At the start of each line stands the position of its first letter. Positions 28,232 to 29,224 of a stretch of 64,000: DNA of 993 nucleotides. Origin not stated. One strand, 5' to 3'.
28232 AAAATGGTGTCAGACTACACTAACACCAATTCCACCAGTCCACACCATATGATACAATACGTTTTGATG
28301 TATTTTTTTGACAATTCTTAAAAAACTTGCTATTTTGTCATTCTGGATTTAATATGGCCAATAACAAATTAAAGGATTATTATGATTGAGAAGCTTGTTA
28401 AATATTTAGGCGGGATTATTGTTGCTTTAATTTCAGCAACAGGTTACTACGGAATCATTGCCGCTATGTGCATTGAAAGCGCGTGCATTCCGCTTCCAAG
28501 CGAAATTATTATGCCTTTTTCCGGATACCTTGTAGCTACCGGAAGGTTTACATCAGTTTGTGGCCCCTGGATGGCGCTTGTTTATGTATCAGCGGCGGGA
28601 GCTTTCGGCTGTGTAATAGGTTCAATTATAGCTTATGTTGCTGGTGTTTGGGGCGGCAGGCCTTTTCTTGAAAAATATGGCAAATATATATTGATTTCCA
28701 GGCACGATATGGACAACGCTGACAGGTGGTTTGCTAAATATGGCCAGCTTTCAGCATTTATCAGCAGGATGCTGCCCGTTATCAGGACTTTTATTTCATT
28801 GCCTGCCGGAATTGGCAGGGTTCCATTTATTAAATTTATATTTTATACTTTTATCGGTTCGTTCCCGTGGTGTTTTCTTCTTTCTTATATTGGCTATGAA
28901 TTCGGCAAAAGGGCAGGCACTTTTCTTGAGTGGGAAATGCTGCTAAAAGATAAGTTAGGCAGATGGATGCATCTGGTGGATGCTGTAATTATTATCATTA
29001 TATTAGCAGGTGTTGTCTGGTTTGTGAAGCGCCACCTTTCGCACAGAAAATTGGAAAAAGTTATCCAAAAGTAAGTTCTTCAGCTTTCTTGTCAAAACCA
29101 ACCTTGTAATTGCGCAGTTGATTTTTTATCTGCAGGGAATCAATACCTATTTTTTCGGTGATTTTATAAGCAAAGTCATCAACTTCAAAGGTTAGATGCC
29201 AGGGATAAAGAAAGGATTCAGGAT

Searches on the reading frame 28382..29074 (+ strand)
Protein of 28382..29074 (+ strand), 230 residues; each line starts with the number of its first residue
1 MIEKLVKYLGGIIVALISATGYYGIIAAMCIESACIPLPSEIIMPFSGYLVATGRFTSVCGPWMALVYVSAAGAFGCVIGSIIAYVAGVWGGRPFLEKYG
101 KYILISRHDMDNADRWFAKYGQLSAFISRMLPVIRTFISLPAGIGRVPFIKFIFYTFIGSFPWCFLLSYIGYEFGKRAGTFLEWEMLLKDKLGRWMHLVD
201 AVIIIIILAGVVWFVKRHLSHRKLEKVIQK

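Call 33: search_protein_families(library=pfam, proteins=[window:28382-29074:+], max_evalue=0.00001)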
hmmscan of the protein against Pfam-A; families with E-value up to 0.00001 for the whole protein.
window:28382-29074:+ (230 aa): 1 family
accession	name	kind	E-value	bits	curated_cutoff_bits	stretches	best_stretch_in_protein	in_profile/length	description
PF09335.16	VTT_dom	-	3.4e-24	86.1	33.9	1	45-172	2-122/123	VTT domain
